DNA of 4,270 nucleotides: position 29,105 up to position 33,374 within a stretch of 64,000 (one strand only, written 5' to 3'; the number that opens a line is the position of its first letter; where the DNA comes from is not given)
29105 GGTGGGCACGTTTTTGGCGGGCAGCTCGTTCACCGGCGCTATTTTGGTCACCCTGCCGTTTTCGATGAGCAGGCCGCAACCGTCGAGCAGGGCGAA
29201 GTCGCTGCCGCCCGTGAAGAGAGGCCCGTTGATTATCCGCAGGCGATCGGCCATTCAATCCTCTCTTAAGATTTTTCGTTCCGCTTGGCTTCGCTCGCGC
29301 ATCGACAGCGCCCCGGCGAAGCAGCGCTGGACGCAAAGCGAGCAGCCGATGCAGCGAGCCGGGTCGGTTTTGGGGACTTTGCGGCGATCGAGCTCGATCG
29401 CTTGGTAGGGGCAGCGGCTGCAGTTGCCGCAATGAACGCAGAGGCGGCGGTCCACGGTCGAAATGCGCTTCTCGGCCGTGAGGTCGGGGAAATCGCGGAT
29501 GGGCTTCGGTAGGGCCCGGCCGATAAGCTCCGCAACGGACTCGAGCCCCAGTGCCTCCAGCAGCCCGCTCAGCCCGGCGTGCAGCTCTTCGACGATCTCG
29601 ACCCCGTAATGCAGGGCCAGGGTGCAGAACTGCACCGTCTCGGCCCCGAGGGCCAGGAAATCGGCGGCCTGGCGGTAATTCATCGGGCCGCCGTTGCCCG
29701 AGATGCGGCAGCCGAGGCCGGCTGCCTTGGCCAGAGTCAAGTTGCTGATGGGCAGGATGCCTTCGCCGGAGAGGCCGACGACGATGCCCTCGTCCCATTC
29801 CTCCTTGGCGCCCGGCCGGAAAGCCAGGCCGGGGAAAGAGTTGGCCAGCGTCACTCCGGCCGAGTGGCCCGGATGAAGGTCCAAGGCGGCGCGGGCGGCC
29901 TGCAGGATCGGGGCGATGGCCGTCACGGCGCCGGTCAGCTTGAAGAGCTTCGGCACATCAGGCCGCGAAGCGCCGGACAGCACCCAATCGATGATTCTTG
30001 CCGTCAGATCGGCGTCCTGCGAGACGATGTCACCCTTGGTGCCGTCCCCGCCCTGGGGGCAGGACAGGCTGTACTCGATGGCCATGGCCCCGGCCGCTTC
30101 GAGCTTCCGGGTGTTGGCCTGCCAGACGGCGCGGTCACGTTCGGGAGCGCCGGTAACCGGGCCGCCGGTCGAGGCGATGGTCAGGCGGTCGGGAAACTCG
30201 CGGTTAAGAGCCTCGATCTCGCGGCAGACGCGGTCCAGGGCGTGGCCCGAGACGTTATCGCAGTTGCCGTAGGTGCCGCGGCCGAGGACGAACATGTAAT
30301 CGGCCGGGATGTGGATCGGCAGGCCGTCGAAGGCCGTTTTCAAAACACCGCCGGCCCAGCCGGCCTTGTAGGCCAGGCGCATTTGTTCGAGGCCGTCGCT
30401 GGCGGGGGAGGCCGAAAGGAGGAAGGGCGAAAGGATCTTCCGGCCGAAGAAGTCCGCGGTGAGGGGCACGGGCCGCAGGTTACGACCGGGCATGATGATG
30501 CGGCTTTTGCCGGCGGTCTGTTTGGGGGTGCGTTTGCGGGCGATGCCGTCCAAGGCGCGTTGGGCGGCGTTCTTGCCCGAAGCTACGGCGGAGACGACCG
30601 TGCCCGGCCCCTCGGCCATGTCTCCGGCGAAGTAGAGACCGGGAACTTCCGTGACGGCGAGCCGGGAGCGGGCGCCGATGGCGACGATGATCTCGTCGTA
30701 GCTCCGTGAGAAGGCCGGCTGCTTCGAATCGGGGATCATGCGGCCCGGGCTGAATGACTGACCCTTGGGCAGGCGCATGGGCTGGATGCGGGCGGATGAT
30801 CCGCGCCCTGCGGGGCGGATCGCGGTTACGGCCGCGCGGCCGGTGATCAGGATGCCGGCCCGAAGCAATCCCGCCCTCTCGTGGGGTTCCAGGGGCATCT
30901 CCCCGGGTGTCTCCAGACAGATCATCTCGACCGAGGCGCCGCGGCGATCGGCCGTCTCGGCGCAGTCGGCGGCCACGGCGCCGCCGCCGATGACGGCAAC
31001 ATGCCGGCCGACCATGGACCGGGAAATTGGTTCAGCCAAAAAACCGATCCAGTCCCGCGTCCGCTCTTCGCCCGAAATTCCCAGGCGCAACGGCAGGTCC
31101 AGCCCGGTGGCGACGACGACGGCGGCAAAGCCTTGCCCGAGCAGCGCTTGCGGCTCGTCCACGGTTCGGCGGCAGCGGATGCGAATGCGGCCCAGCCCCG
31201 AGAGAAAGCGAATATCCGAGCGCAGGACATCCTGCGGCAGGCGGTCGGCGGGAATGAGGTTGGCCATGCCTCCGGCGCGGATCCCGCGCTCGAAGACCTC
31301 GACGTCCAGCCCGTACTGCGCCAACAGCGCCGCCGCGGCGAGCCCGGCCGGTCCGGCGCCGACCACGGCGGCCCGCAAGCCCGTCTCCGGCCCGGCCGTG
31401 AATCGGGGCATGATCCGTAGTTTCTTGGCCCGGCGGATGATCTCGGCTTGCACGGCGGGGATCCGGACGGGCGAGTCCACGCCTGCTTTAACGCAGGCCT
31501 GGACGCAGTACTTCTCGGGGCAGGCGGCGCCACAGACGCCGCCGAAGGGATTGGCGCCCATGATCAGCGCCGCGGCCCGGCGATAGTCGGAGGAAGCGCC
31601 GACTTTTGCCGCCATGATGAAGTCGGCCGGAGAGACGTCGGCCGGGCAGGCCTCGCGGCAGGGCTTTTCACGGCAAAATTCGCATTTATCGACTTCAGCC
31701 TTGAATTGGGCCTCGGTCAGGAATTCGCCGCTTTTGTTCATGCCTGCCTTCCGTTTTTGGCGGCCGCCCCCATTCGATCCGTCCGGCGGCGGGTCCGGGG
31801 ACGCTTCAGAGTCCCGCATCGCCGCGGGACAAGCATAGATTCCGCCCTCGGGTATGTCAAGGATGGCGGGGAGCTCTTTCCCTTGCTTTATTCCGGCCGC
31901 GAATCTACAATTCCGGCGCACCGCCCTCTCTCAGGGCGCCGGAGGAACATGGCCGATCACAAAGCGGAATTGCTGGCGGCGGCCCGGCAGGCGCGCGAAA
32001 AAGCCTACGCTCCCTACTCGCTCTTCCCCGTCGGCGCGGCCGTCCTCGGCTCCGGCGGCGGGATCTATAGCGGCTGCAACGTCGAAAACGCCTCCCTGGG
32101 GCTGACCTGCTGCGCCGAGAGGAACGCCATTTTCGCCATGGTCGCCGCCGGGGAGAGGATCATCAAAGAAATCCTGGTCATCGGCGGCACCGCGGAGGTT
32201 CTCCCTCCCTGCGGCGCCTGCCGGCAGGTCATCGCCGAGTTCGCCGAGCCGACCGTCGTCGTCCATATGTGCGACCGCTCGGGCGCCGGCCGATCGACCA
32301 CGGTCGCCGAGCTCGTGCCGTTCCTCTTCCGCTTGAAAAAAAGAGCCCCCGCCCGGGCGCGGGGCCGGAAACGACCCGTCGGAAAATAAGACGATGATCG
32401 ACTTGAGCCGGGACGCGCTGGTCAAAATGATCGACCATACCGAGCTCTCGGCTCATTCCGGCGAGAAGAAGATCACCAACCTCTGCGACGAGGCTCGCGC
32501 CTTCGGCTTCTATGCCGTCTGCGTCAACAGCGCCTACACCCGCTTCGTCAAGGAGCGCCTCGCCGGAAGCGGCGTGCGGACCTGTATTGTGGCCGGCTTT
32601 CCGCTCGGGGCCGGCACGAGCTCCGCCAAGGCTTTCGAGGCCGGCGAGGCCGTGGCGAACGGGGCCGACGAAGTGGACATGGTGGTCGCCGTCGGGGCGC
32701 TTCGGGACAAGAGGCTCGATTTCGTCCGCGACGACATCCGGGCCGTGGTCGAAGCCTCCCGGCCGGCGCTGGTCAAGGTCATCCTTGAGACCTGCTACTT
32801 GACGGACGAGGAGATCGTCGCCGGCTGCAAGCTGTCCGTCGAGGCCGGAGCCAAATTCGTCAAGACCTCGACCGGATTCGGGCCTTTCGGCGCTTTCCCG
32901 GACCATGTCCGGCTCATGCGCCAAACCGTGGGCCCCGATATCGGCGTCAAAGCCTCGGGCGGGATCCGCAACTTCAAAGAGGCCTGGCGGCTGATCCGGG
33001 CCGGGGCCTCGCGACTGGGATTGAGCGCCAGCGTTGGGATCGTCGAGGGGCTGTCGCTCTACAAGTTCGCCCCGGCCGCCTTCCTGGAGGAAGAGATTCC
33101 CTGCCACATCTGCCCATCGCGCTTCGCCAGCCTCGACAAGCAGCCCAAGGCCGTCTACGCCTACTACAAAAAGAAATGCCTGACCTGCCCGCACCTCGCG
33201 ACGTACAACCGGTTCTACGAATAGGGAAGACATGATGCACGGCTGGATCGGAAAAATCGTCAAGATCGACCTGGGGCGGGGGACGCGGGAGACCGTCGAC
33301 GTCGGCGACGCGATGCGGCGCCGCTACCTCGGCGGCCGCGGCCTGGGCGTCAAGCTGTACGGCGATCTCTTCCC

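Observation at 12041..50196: About 38-kb nucleic-acid / nucleoside / base catabolic supercluster in an anaerobe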

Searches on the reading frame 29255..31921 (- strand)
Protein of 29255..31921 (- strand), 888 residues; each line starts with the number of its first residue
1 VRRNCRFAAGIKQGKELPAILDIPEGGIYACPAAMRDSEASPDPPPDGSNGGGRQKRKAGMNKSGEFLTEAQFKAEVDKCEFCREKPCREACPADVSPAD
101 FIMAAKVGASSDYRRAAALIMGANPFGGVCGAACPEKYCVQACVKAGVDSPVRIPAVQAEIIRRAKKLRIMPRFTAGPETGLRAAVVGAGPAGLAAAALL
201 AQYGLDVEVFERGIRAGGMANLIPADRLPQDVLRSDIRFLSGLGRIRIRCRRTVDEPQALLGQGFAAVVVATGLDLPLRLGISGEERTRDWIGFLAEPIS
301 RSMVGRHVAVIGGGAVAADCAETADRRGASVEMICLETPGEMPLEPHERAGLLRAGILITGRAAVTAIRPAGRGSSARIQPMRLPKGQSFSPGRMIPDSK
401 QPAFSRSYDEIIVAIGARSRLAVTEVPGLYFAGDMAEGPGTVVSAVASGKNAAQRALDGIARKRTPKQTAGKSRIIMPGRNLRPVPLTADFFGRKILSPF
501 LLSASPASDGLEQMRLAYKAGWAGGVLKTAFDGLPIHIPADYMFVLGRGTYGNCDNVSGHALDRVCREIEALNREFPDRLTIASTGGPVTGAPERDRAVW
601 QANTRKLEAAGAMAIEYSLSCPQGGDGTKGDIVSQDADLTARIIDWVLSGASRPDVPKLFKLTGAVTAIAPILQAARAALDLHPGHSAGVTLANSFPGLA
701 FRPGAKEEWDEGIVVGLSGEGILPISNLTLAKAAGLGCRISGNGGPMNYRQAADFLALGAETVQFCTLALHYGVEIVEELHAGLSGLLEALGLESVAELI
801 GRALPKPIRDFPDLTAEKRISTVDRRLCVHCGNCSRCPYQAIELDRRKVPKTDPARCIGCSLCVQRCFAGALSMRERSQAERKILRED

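Call 6: search_protein_families(library=pfam, proteins=[window:29255-31921:-], max_evalue=0.001)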
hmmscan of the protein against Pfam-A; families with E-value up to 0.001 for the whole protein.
window:29255-31921:- (888 aa): 17 families
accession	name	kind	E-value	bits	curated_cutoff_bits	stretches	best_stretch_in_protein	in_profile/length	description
PF07992.20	Pyr_redox_2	-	1e-16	61.7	26.1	1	184-449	3-291/291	Pyridine nucleotide-disulphide oxidoreductase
PF14691.11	Fer4_20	-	8.5e-15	55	25.8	1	64-166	8-109/113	Dihydroprymidine dehydrogenase domain II, 4Fe-4S cluster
PF13450.12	NAD_binding_8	-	2.6e-11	44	21.9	1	186-222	1-37/68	NAD(P)-binding Rossmann-like domain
PF13738.12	Pyr_redox_3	-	5e-09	36.3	30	0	267-336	127-195/305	Pyridine nucleotide-disulphide oxidoreductase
PF01593.30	Amino_oxidase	-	1.1e-08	35.3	19.8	1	420-457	404-443/443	Flavin containing amine oxidoreductase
PF00070.33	Pyr_redox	-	1.9e-08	35.1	22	0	183-216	1-34/82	Pyridine nucleotide-disulphide oxidoreductase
PF14697.11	Fer4_21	-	2.4e-07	31.2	35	1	822-873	2-58/59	4Fe-4S dicluster domain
PF12838.12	Fer4_7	-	9.5e-06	26.4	27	1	828-871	2-52/52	4Fe-4S dicluster domain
PF13237.11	Fer4_10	-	3.3e-05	24.2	25.5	1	823-867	4-52/53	4Fe-4S dicluster domain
PF03486.20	HI0933_like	-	3.7e-05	23.7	50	0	184-216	3-35/244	HI0933-like protein Rossmann domain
PF13241.12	NAD_binding_7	-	4e-05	24.6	22.1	0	304-338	6-40/104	Putative NAD(P)-binding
PF01494.25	FAD_binding_3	-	7.5e-05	22.5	22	1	184-212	4-32/349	FAD binding domain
PF13187.11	Fer4_9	-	0.00012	22.5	27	1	828-871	2-51/52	4Fe-4S dicluster domain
PF01134.28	GIDA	-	0.00015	21.4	22.1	0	185-211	3-29/391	Glucose inhibited division protein A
PF00037.32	Fer4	-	0.0003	20.9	21.1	1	851-872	2-23/24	4Fe-4S binding domain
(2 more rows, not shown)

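Call 11: search_protein_families(library=ncbifam, proteins=[window:29255-31921:-], max_evalue=0.00001)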
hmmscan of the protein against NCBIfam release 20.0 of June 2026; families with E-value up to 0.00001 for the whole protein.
window:29255-31921:- (888 aa): 39 families (the best 25 are shown)
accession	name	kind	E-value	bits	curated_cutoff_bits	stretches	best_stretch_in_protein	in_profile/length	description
NF009410.0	PRK12771.1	subfamily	1.5e-60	205.4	516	1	58-422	18-385/566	NAD(P)-binding protein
NF006183.0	PRK08318.1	equivalog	4e-54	184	335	1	487-880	4-403/422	NAD-dependent dihydropyrimidine dehydrogenase subunit PreA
NF009454.0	PRK12814.1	equivalog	1.7e-40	139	916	1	82-429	99-447/657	putative NADPH-dependent glutamate synthase small subunit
TIGR03315.1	Se_ygfK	equivalog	7.2e-39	133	835.3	1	83-416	442-773/1012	putative selenate reductase subunit YgfK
NF010590.0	PRK13984.1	equivalog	1e-35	123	946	1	71-359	183-484/611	putative oxidoreductase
NF009414.0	PRK12778.1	equivalog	3.6e-35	121.4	1103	1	68-423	319-690/752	bifunctional dihydroorotate dehydrogenase B NAD binding subunit/NADPH-dependent glutamate synthase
TIGR01316.1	gltA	equivalog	3.4e-34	118.4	471.75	1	68-419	16-387/449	NADPH-dependent glutamate synthase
TIGR01317.1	GOGAT_sm_gam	subfamily_domain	6.8e-28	97.8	447.7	1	68-349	32-323/485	glutamate synthase small subunit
NF009408.0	PRK12769.1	equivalog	3.3e-27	94.9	1003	1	55-335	202-497/659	formate-dependent uric acid utilization protein AegA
NF009409.0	PRK12770.1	subfamily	2.4e-25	89.3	343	1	176-417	13-285/360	putative glutamate synthase subunit beta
TIGR01318.1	gltD_gamma_fam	subfamily_domain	2.4e-25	89.1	482.95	1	57-335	19-311/467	glutamate synthase, small subunit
NF009413.0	PRK12775.1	equivalog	3.9e-24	84.5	1895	1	75-342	328-609/1006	putative trifunctional 2-polyprenylphenol hydroxylase/glutamate synthase subunit beta/ferritin domain-containing protein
NF045663.1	diclust_near_Sec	equivalog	1.2e-20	73.2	530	1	75-273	7-198/759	pyridine nucleotide-disulfide oxidoreductase/dicluster-binding protein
NF009451.0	PRK12809.1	equivalog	4.9e-20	71.4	1154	1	56-330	186-476/639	formate-dependent uric acid utilization protein YgfT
NF009415.0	PRK12779.1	equivalog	1.9e-17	62.5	1519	1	91-360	213-502/944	putative bifunctional glutamate synthase subunit beta/2-polyprenylphenol hydroxylase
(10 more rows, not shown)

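Call 30: search_solved_structures(query=window:29255-31741:-, max_evalue=0.00001)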
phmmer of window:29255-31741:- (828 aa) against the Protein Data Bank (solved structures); distinct sequences matched with E-value up to 0.00001: 17.
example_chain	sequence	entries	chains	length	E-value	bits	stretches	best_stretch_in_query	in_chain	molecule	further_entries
1gt8_A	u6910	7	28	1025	2.8e-48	167.8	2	364-739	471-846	DIHYDROPYRIMIDINE DEHYDROGENASE | Dihydropyrimidine dehydrogenase [NADP(+)]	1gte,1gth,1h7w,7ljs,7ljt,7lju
1h7x_A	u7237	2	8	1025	6.4e-47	163.3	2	364-739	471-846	DIHYDROPYRIMIDINE DEHYDROGENASE | Dihydropyrimidine dehydrogenase [NADP(+)]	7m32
7m31_A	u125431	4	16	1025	7.7e-47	163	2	364-739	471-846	Dihydropyrimidine dehydrogenase [NADP(+)]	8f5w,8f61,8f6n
9bov_A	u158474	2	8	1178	6.4e-29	103.8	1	23-402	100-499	Molybdopterin oxidoreductase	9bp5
4ylf_B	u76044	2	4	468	4.2e-27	97.8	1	15-370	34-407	Dihydropyrimidine dehydrogenase subunit A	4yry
9n5u_A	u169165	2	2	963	4.5e-27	97.7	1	27-394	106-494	NfnA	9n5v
5jca_L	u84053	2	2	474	1.4e-26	96.1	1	16-370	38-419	NADH-dependent Ferredoxin:NADP Oxidoreductase (NfnI) subunit alpha | NADH-dependent Ferredoxin:NADP Oxidoreductase subunit alpha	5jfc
5vj7_A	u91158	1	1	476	5.7e-24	87.4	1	16-273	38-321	Oxidoreductase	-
2vdc_G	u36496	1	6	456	1.8e-23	85.8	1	14-394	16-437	GLUTAMATE SYNTHASE [NADPH] SMALL CHAIN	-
6s6s_G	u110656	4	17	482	2.4e-23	85.4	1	14-394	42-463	Glutamate synthase [NADPH] small chain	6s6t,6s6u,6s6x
8oh5_C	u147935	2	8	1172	2.7e-23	85.2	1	23-394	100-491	Formate dehydrogenase-O, major subunit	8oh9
7mfm_I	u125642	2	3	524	1.6e-16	62.8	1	54-269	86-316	Glutamate synthase (NADPH) small chain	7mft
1ps9_A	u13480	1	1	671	4.6e-06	28.2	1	120-272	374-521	2,4-dienoyl-CoA reductase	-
7jyp_A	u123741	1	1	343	5.9e-06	27.8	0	114-161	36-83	Thioredoxin reductase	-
1sez_A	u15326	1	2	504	6.7e-06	27.6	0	121-169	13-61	Protoporphyrinogen oxidase, mitochondrial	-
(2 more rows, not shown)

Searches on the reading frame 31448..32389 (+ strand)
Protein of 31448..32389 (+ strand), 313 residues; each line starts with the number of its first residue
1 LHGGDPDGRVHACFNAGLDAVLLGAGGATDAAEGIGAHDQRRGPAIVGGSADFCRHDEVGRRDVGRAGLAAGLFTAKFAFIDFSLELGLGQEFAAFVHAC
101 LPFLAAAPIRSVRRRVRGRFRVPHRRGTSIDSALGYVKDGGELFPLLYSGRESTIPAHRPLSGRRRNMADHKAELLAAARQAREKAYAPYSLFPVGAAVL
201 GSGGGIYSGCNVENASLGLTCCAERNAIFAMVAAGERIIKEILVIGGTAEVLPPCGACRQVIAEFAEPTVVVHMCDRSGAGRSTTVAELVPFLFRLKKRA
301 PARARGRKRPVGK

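Call 11: search_protein_families(library=ncbifam, proteins=[window:31448-32389:+], max_evalue=0.00001)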
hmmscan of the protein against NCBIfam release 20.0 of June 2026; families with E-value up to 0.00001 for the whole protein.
window:31448-32389:+ (313 aa): 6 families
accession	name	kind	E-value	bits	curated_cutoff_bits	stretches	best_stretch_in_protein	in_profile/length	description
NF004064.0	PRK05578.1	equivalog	2.4e-40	137.6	74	1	172-297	6-126/130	cytidine deaminase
TIGR01354.1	cyt_deam_tetra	equivalog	5.1e-39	133.4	113.65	1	174-297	2-124/126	cytidine deaminase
NF009076.0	PRK12411.1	equivalog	2.4e-34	118.2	216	1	173-294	4-125/132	cytidine deaminase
TIGR01355.1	cyt_deam_dimer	equivalog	5.3e-13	48.9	275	1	174-297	24-143/283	cytidine deaminase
NF005314.0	PRK06848.1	equivalog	2.2e-11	44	131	1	169-294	4-134/139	cytidine deaminase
NF006537.0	PRK09027.1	equivalog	1.2e-10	41.3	153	1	181-274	59-149/295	cytidine deaminase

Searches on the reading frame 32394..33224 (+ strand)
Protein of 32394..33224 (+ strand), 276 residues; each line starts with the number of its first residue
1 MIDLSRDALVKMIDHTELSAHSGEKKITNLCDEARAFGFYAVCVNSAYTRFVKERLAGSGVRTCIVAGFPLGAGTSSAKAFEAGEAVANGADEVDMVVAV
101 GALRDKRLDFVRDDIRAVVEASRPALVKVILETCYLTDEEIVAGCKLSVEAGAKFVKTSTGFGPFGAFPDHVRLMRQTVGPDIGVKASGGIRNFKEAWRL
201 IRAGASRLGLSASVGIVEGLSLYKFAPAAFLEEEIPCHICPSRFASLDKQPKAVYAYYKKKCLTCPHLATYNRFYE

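Call 6: search_protein_families(library=pfam, proteins=[window:32394-33224:+], max_evalue=0.001)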
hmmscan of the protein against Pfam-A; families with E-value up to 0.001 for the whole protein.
window:32394-33224:+ (276 aa): 1 family
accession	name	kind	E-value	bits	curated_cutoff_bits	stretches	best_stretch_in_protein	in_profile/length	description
PF01791.15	DeoC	-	2.9e-14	53.7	23.8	1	11-205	4-217/229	DeoC/LacD family aldolase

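Call 11: search_protein_families(library=ncbifam, proteins=[window:32394-33224:+], max_evalue=0.00001)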
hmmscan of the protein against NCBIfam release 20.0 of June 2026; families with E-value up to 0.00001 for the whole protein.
window:32394-33224:+ (276 aa): 1 family
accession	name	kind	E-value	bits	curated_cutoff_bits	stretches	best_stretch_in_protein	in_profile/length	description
TIGR00126.1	deoC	equivalog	3e-77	258.8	117.3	1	9-216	2-209/211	deoxyribose-phosphate aldolase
